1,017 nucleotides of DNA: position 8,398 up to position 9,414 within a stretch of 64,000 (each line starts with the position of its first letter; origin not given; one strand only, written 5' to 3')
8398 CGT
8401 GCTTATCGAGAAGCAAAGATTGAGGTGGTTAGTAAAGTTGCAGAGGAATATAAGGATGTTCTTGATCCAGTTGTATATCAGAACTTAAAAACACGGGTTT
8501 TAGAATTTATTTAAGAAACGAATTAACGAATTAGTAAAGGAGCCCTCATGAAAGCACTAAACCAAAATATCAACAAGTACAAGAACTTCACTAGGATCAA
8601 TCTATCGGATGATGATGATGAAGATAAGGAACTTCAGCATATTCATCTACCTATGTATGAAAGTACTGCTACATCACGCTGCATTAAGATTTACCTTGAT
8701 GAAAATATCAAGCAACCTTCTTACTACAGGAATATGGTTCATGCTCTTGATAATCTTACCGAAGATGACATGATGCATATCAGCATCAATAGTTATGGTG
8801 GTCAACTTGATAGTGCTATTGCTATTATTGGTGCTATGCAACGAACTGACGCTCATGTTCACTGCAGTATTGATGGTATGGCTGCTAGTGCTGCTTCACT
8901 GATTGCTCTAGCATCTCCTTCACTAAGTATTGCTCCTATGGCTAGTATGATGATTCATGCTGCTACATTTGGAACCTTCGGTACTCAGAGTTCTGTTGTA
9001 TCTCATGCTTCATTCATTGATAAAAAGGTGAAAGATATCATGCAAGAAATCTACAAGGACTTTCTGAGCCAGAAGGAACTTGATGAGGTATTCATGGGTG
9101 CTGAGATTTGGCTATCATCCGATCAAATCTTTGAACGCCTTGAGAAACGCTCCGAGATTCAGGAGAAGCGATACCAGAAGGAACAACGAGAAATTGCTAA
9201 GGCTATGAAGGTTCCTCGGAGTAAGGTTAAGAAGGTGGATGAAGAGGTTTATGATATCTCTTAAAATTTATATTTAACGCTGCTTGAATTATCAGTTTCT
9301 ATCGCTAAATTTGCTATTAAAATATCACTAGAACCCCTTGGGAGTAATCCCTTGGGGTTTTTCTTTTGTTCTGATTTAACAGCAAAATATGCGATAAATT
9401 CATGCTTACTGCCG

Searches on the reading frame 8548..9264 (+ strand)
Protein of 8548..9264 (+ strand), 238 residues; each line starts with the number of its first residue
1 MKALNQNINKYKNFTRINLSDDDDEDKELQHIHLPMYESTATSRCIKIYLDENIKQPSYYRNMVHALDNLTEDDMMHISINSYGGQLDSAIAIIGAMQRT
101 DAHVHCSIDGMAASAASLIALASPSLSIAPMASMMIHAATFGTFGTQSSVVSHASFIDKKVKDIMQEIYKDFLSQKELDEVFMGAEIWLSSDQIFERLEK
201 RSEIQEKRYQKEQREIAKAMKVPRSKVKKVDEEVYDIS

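Call 8: search_protein_families(library=pfam, proteins=[window:8548-9264:+], max_evalue=0.01)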
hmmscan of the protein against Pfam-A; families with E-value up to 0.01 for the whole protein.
window:8548-9264:+ (238 aa): 2 families
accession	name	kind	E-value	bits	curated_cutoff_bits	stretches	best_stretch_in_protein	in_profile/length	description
PF00574.28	CLP_protease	-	7.6e-16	58.9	20.2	1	47-176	18-150/182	Clp protease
PF25145.1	NfeD1b_N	-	5.4e-06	26.5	40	1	74-135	32-93/189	NfeD1b, N-terminal domain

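Call 9: search_protein_families(library=phrogs, proteins=[window:8548-9264:+], max_evalue=0.01)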
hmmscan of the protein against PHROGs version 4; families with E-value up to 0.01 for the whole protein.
window:8548-9264:+ (238 aa): 13 families
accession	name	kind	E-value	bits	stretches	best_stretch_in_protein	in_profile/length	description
phrog_1827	-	other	7.5e-52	176.6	1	33-219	12-198/202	ATP-dependent protease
phrog_1684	-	head and packaging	2.7e-30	106.8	1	60-217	49-221/284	head maturation protease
phrog_2976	-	head and packaging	3.1e-29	103.9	1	44-195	21-173/394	head maturation protease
phrog_5410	-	other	2.7e-26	93.6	1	43-229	26-213/323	ATP-dependent protease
phrog_94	-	head and packaging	6.7e-26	92.9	1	63-196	108-242/622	head maturation protease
phrog_133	-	head and packaging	1.2e-21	78.1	1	61-197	36-172/668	head maturation protease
phrog_3348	-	unknown function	1.6e-17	64.9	1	62-194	55-188/386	-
phrog_26628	-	head and packaging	3.6e-10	40.7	1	61-194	54-188/290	head maturation protease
phrog_33547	-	unknown function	1.5e-07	31.8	1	69-194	25-149/357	-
phrog_53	-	head and packaging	2.1e-05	24.9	1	77-132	121-178/583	head maturation protease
phrog_13984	-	unknown function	4.7e-05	24.5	1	64-135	51-122/123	-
phrog_11747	-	unknown function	0.0035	17.6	1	61-128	50-118/290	-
phrog_23753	-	head and packaging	0.0078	16.9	1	71-153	40-121/298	head maturation protease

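Call 28: search_dna_similar(query=window:8548-9264:+, collection=phages, mode=protein, max_rows=8)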
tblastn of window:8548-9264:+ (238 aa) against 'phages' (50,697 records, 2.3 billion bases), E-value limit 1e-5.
Records with a match: 593; places in all: 593; records where one place covers at least 80% of the query: 18.
Best place of each record, by identity: <60% 593.
By first word of the organism name: Vibrio 199; Pseudomonas 130; Rheinheimera 115; Klebsiella 104; Pseudoalteromonas 8; Acinetobacter 7; Alteromonas 5; Pectobacterium 4; Providencia 4; Xanthomonas 2; and 12 more.
By host as written in the record: - 121; Rheinheimera sp. BAL341 115; Pseudomonas aeruginosa 49; Klebsiella pneumoniae 35; Pseudomonas aeruginosa PAO1 25; Vibrio cholerae 19; Pseudomonas aeruginosa PAK 10; Vibrio sp. 9; and 105 more.
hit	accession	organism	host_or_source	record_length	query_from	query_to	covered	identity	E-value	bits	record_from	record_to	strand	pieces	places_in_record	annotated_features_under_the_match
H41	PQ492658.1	Limnohabitans phage DC31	Limnohabitans sp. DCL3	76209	4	208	86%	56.4%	3e-58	204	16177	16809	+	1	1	hypothetical protein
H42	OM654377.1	Pseudaeromonas phage vB_PpeM_ KLEP7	Pseudaeromonas pectinilytica strain ...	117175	43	238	82%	32.7%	3e-18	89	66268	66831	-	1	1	Clp protease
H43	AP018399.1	Xanthomonas phage XacN1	Xanthomonas citri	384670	1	202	85%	30.7%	2e-12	72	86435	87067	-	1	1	Clp protease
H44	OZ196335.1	Vibrio phage K412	Seawater and oysters mix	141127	39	215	74%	34.5%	3e-16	83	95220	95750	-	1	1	head maturation protease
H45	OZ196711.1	Vibrio phage K460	Seawater and oysters mix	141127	39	215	74%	34.5%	3e-16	83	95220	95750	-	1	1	head maturation protease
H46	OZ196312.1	Vibrio phage K470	Seawater and oysters mix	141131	39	215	74%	34.5%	3e-16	83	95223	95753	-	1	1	head maturation protease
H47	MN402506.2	Vibrio phage VMJ710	Vibrio cholerae O1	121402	48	234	79%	32.3%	7e-20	94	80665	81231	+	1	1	ATP-dependent Clp protease proteolytic subunit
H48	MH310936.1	Vibrio phage ICP1_2012_A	stool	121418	48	234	79%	32.3%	7e-20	94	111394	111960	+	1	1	ClpP ATP-dependent protease subunit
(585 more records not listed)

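Call 29: get_annotated_region(hit=H41, flank=7000)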
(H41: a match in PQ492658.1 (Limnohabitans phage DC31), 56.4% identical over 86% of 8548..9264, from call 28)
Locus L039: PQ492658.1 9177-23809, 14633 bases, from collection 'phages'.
description: Limnohabitans phage DC31, complete genome.
organism: Limnohabitans phage DC31 (NCBI taxid 2883572)
taxonomy: Viruses; Duplodnaviria; Heunggongvirae; Uroviricota; Caudoviricetes; Pakpunavirus
host: Limnohabitans sp. DCL3; source: freshwater; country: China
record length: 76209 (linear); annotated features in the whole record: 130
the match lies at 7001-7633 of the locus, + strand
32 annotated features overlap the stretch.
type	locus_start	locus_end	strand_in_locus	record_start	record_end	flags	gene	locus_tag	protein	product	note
CDS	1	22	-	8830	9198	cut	-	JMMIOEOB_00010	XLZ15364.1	hypothetical protein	-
CDS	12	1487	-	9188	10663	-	-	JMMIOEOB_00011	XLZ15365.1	hypothetical protein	-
CDS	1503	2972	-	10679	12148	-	-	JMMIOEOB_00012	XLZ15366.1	hypothetical protein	-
CDS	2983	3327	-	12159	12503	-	-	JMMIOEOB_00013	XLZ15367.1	hypothetical protein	-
tRNA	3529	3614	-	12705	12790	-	-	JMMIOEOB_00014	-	tRNA-Tyr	-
tRNA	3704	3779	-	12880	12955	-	-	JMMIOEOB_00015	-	tRNA-Pro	-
tRNA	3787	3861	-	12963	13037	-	-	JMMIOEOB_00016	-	tRNA-Asn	-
tRNA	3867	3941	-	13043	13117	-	-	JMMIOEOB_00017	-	tRNA-Glu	-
tRNA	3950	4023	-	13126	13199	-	-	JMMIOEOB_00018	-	tRNA-Thr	-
CDS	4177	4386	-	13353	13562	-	-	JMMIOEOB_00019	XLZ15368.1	hypothetical protein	-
CDS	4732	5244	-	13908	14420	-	-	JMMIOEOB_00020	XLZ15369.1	hypothetical protein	-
CDS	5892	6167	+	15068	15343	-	-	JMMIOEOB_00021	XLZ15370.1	hypothetical protein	-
CDS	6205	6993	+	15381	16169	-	-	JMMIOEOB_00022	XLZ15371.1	hypothetical protein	-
CDS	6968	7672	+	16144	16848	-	-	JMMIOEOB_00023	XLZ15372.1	hypothetical protein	-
CDS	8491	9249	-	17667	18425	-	-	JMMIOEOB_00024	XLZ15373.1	hypothetical protein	-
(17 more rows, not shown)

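Call 32: find_related_loci(query=window:8548-9264:+, collection=viral_contigs, flank=7000)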
Query window:8548-9264:+ (238 aa) in viral_contigs; peptide patterns used: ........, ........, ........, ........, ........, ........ (x = any residue, [..] = any of these).
43 stretches matched a pattern; 1 encode a relative of the query (tblastn E <= 1e-3); 1 distinct loci.
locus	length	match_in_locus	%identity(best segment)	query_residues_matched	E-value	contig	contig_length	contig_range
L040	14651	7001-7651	81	7-220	2e-116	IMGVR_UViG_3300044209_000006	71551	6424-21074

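Call 38: find_related_loci(query=A2, collection=metagenome_contigs, flank=6000)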
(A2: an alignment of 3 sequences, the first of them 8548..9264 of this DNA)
Query A2 (238 aa) in metagenome_contigs; peptide patterns used: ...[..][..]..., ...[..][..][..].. (x = any residue, [..] = any of these).
225 stretches matched a pattern; 16 encode a relative of the query (tblastn E <= 1e-3); 16 distinct loci.
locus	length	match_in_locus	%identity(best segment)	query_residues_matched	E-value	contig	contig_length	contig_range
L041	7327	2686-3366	54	4-224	1e-77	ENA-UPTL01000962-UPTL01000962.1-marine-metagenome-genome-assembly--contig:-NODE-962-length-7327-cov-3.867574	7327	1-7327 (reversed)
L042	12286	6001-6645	58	5-215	3e-77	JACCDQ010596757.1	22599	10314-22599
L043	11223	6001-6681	53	4-224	6e-76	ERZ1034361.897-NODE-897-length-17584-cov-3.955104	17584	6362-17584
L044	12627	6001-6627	57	15-220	4e-76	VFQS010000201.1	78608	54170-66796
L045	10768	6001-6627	57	15-220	5e-76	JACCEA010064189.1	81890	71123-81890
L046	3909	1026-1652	59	13-220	8e-76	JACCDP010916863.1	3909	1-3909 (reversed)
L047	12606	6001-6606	59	13-211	2e-75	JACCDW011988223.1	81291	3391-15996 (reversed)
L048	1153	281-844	63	20-205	4e-79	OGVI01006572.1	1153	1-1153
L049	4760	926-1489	62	20-205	3e-73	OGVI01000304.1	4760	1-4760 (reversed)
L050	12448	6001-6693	52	4-229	3e-72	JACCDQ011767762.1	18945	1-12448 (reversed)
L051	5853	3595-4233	56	1-215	1e-71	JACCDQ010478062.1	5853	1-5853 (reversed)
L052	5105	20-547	64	33-208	4e-71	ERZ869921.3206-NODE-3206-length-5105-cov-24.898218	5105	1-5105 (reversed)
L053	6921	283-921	55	1-215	2e-71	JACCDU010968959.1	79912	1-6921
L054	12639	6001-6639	55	1-215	2e-71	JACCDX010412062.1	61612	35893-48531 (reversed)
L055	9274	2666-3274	57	1-205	1e-69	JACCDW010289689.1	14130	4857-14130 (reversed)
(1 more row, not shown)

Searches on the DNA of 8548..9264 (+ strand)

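Call 91: search_rna_families(sources=[L039, L052, L056, L040], threshold=evalue, max_evalue=1)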
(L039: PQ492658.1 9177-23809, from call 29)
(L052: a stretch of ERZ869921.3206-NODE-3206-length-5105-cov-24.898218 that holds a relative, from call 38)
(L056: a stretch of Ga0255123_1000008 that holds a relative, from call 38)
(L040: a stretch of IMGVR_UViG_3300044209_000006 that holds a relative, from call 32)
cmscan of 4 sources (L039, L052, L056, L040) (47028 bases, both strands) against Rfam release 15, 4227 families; matches with E-value up to 1: 9.
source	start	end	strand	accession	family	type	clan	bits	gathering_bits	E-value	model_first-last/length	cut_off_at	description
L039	3790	3861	-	RF00005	tRNA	Gene; tRNA;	CL00001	64.7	29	6.5e-12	1-71/71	no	tRNA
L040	101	171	-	RF00005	tRNA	Gene; tRNA;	CL00001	58.8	29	2.7e-10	1-71/71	no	tRNA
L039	3707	3779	-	RF00005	tRNA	Gene; tRNA;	CL00001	57.2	29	7.7e-10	1-71/71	no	tRNA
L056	3144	3215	-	RF00005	tRNA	Gene; tRNA;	CL00001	57.1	29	8.1e-10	1-71/71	no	tRNA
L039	3870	3941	-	RF00005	tRNA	Gene; tRNA;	CL00001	55.5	29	2.2e-09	1-71/71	no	tRNA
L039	3953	4023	-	RF00005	tRNA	Gene; tRNA;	CL00001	52.6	29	1.4e-08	1-71/71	no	tRNA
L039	3532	3614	-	RF00005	tRNA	Gene; tRNA;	CL00001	37.7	29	0.00018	1-71/71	no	tRNA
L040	12037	12102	-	RF00746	mir-454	Gene; miRNA;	-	26.5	60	0.12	1-103/103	no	mir-454 microRNA precursor family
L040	12004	12074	-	RF03402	mir-957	Gene; miRNA;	-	25.2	66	0.38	1-77/77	no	mir-957 microRNA precursor family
